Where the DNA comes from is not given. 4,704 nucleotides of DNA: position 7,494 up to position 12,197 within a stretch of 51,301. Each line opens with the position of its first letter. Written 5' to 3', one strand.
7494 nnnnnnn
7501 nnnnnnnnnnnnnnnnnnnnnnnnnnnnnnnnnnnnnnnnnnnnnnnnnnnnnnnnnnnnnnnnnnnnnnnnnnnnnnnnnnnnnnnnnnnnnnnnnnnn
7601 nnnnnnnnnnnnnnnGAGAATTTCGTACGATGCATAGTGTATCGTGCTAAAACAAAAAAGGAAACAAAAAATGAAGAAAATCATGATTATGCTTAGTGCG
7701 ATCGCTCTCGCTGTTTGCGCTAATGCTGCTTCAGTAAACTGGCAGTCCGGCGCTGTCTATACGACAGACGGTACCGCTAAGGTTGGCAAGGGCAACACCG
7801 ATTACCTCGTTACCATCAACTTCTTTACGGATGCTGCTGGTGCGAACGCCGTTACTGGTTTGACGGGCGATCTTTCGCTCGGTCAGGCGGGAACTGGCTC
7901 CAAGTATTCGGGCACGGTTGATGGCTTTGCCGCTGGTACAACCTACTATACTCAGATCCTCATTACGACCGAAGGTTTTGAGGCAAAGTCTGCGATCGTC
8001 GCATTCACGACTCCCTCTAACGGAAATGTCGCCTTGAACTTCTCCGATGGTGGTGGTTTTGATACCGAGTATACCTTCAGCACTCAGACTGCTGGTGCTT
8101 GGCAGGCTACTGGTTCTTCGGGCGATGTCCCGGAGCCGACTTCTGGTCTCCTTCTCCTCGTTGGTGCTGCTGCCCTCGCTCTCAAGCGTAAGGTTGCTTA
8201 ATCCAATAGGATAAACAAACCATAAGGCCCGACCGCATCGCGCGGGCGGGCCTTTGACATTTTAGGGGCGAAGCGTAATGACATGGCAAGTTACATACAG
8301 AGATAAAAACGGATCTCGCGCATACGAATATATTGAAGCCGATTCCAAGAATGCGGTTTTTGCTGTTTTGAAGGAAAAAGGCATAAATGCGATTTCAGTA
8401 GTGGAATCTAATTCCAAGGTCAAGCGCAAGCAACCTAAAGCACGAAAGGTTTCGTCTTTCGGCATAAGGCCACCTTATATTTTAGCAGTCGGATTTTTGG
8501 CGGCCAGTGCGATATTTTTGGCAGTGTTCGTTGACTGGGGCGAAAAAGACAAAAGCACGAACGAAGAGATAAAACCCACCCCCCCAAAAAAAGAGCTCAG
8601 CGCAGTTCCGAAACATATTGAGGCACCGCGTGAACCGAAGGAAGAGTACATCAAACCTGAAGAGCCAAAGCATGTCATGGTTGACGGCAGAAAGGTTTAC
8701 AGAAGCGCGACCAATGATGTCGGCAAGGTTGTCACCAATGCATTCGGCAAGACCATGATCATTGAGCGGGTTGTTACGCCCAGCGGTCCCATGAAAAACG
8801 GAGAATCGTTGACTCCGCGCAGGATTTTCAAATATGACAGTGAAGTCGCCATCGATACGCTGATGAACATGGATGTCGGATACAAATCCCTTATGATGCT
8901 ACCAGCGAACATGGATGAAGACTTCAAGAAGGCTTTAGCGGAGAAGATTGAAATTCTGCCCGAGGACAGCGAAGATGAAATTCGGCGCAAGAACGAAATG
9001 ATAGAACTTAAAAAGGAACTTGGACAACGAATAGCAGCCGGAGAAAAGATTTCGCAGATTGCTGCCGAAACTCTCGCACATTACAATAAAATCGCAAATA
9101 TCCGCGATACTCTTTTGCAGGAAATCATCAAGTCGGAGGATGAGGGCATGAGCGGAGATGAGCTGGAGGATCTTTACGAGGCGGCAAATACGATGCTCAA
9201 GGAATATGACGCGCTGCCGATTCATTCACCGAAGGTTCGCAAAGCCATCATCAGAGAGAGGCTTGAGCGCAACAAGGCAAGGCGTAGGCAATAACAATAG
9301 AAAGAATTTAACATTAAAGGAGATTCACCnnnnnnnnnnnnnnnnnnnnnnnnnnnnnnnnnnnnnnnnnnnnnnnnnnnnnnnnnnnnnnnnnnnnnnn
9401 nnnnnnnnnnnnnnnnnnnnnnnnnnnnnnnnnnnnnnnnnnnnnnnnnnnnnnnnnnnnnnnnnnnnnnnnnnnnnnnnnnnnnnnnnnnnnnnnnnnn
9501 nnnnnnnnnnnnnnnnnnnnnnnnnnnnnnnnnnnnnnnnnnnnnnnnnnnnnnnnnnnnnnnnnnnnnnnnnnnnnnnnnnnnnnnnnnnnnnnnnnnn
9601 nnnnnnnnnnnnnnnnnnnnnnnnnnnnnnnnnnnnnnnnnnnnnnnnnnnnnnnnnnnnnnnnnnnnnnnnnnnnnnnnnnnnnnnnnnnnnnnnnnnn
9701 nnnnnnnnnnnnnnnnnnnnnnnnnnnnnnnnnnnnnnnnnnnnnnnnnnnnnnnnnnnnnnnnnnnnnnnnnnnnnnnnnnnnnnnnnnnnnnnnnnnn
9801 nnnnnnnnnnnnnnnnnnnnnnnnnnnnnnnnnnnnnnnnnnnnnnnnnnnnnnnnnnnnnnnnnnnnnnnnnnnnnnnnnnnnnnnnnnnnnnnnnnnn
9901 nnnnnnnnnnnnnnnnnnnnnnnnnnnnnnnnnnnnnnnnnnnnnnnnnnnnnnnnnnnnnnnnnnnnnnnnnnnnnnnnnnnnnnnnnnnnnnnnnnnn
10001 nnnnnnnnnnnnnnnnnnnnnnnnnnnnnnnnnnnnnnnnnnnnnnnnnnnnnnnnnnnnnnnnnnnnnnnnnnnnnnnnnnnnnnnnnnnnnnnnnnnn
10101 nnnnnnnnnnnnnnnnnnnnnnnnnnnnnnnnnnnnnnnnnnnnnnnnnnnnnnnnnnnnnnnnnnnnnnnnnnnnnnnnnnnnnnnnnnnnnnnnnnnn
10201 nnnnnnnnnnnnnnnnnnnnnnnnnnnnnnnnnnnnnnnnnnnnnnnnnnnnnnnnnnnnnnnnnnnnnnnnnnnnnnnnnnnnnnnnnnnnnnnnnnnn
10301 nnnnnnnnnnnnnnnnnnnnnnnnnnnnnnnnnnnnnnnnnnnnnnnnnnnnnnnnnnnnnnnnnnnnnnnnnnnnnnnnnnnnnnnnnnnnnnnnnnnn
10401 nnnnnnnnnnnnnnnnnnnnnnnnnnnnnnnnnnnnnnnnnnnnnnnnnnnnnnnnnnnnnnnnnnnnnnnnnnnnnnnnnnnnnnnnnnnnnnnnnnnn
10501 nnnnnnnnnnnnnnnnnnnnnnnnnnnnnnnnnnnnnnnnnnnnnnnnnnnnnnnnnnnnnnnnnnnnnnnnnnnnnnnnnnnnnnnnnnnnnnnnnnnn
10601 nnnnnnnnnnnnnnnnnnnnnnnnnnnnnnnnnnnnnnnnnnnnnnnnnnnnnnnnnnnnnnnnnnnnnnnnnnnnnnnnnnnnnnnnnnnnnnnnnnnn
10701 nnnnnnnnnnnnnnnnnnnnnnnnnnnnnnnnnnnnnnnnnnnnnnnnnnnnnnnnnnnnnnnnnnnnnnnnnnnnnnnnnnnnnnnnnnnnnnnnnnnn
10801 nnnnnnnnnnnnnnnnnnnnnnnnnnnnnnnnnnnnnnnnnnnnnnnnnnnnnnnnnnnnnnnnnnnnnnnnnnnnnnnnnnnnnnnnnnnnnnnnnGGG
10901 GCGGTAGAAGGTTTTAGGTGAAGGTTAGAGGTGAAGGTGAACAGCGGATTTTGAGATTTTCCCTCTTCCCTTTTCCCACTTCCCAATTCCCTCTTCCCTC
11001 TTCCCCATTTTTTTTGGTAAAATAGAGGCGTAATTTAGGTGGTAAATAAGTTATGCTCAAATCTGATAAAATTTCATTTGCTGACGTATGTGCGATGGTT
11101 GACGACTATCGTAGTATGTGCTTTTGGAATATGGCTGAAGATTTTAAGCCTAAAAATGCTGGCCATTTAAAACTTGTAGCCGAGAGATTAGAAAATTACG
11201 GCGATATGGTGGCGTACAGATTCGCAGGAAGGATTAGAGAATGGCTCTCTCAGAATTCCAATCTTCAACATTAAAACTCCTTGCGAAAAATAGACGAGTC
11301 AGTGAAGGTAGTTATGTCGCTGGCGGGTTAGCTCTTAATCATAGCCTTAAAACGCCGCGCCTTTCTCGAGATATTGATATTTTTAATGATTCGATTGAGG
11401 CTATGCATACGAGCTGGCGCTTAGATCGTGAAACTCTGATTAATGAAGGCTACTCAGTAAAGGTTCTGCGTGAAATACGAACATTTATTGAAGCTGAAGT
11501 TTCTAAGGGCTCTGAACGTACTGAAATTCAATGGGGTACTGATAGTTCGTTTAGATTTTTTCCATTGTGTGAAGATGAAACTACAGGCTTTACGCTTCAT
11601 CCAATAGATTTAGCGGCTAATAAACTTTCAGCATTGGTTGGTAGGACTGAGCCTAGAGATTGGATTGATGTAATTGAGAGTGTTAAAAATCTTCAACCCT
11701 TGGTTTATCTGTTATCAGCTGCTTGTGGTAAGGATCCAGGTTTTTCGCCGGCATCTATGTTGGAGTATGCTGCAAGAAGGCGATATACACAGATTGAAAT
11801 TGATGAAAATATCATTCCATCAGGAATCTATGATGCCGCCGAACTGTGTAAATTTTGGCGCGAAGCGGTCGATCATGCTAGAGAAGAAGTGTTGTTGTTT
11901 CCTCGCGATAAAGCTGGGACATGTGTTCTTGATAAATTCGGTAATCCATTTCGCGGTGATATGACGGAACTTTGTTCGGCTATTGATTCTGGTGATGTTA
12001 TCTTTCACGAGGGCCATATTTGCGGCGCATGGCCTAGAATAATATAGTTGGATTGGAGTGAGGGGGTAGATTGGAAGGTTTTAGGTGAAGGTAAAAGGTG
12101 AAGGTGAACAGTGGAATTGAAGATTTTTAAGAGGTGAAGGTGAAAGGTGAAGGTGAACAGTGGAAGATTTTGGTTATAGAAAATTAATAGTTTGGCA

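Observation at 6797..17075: A 10-kb imperfect palindrome: two convergent, diverged copies of a five-gene envelope cassette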

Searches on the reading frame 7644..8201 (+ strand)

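Call 5: search_protein_families(library=pfam, proteins=[window:7644-8201:+], max_evalue=1)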
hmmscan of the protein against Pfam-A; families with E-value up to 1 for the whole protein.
window:7644-8201:+ (185 aa): 3 families
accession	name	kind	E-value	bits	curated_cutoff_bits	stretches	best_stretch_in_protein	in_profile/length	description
PF07589.16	PEP-CTERM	-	0.00044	20.7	20.7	1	161-183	1-24/24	PEP-CTERM motif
PF16656.11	Pur_ac_phosph_N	-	0.049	14.6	30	1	27-123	13-93/93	Purple acid Phosphatase, N-terminal domain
PF19526.4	Slr4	-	0.057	13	25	1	39-164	144-272/370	S-layer protein Slr4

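Call 6: search_protein_families(library=ncbifam, proteins=[window:7644-8201:+], max_evalue=1)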
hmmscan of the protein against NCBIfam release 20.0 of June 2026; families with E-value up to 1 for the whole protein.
window:7644-8201:+ (185 aa): 6 families
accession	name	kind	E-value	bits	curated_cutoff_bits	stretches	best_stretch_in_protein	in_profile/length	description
TIGR02595.1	PEP_CTERM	domain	0.00017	22.2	16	1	162-183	1-22/24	PEP-CTERM sorting domain-containing protein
NF033216.1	lipo_YgdI_YgdR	subfamily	0.0012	18.8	42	1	11-49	5-43/71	YgdI/YgdR family lipoprotein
NF038129.1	PEP_NF038129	equivalog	0.0026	17.6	65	1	125-182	138-191/194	NF038129 family PEP-CTERM protein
NF038118.1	PEP_CTERM_CCXG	equivalog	0.023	14.4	90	1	145-183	156-197/199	CCXG family PEP-CTERM protein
TIGR01167.1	LPXTG_anchor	domain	0.1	13.3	15.9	1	156-183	5-32/34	LPXTG cell wall anchor domain-containing protein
TIGR03370.1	VPLPA-CTERM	domain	0.11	12.5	25.35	1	165-181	4-20/25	VPLPA-CTERM sorting domain-containing protein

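Call 9: search_protein_families(library=phrogs, proteins=[window:7644-8201:+], max_evalue=0.1)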
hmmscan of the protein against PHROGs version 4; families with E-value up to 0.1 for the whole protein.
window:7644-8201:+ (185 aa): 2 families
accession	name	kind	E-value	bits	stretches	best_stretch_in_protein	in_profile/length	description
phrog_22425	-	unknown function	0.062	14.9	0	38-78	20-60/79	-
phrog_3429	-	unknown function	0.066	14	0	9-69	2-57/158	-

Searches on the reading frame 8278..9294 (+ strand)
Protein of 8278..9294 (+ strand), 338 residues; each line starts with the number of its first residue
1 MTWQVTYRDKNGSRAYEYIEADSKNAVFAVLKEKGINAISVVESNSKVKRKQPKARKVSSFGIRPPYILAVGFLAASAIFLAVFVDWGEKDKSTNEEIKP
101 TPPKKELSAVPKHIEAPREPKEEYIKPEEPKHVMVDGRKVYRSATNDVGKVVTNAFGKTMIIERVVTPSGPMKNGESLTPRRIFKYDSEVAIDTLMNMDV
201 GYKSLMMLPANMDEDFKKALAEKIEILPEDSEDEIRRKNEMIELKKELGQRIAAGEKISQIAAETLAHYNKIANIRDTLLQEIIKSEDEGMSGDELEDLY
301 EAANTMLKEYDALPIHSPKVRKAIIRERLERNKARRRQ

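Call 5: search_protein_families(library=pfam, proteins=[window:8278-9294:+], max_evalue=1)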
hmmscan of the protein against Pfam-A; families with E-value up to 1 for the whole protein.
window:8278-9294:+ (338 aa): 1 family
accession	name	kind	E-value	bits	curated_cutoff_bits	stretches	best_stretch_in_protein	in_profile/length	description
PF09402.16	MSC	-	0.31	10.8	29.7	1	221-320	98-181/337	Man1-Src1p-C-terminal domain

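Call 6: search_protein_families(library=ncbifam, proteins=[window:8278-9294:+], max_evalue=1)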
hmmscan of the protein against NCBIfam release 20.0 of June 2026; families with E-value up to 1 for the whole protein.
window:8278-9294:+ (338 aa): 0 families

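Call 9: search_protein_families(library=phrogs, proteins=[window:8278-9294:+], max_evalue=0.1)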
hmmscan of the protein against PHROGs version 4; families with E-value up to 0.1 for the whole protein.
window:8278-9294:+ (338 aa): 2 families
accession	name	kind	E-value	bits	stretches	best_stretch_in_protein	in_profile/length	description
phrog_33160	-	unknown function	0.058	14.5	0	271-327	15-72/82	-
phrog_35002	-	unknown function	0.06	14.2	0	234-283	101-149/177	-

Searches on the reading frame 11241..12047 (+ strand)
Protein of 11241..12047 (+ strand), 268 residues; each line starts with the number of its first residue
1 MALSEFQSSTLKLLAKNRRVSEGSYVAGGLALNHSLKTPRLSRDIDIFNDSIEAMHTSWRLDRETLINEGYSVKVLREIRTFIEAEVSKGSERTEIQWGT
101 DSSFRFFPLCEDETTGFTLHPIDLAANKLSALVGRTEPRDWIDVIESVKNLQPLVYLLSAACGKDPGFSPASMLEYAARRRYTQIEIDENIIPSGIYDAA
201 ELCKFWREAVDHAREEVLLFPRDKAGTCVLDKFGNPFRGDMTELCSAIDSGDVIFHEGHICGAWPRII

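Call 8: search_protein_families(library=pfam, proteins=[window:11241-12047:+], max_evalue=0.01)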
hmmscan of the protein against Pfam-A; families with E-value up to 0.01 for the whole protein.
window:11241-12047:+ (268 aa): 1 family
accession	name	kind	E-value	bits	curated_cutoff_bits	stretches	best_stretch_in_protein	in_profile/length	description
PF08843.17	AbiEii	-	1.6e-07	32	22.5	1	26-145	17-166/238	Nucleotidyl transferase AbiEii toxin, Type IV TA system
